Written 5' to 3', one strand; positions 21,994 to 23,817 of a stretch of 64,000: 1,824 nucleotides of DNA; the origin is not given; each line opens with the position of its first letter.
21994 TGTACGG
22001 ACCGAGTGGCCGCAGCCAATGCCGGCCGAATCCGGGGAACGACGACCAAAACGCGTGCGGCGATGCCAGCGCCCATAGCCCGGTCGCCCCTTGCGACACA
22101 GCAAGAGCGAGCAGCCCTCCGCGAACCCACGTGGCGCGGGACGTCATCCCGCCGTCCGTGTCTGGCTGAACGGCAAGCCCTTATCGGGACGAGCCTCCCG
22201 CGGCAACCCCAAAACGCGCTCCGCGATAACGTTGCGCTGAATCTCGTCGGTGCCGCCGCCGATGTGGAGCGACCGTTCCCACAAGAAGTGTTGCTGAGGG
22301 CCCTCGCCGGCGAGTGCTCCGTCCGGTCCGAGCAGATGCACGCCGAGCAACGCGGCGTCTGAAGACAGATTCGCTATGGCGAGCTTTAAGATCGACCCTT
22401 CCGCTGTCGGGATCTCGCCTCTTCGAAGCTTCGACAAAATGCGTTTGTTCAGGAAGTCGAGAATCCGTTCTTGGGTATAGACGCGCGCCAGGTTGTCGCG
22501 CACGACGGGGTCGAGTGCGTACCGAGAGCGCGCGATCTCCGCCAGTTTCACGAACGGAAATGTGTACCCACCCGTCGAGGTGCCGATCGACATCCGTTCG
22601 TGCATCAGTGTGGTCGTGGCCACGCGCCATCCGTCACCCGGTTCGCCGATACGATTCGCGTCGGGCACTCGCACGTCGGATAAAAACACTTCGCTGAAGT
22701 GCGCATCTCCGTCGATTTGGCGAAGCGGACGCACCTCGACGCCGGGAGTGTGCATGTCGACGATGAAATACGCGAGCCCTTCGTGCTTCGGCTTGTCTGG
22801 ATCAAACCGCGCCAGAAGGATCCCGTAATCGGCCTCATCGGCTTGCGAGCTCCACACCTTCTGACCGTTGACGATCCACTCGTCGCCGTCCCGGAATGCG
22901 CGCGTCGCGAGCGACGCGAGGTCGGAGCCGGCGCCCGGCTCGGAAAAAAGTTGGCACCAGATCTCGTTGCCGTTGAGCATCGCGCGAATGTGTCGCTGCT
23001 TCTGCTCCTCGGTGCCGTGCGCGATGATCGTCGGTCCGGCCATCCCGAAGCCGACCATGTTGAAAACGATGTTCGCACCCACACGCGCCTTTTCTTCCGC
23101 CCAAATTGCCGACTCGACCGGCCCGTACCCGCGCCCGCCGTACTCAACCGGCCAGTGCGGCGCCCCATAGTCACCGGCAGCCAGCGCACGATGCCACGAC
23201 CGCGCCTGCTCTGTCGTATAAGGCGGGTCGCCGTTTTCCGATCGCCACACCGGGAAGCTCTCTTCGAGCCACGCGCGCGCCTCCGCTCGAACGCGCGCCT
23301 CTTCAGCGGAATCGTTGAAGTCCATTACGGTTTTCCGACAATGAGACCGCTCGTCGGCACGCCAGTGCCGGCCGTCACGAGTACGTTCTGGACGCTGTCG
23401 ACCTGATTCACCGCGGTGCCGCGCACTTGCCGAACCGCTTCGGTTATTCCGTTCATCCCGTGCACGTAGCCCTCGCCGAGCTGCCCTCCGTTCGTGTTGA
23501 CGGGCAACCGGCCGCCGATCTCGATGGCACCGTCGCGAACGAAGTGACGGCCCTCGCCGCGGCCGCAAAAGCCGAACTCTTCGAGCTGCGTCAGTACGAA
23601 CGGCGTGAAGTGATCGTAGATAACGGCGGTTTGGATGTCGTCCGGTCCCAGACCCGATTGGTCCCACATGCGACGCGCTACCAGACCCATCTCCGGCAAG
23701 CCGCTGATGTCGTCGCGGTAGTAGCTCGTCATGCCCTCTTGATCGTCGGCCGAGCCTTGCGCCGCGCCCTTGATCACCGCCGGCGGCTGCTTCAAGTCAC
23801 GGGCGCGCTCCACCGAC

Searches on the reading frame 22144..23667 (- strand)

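Call 67: search_protein_families(library=pfam, proteins=[window:22144-23667:-], max_evalue=0.000001)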
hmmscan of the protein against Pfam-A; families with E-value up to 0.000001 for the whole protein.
window:22144-23667:- (507 aa): 3 families
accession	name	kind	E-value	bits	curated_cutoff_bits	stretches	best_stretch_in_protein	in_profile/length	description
PF00441.29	Acyl-CoA_dh_1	-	6.5e-24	85.2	22.4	1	344-486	1-150/150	Acyl-CoA dehydrogenase, C-terminal domain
PF02770.24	Acyl-CoA_dh_M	-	9.1e-21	74.3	33.3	1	238-332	1-97/97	Acyl-CoA dehydrogenase, middle domain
PF02771.21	Acyl-CoA_dh_N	-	1.1e-15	58.4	22.9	1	121-233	2-112/113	Acyl-CoA dehydrogenase, N-terminal domain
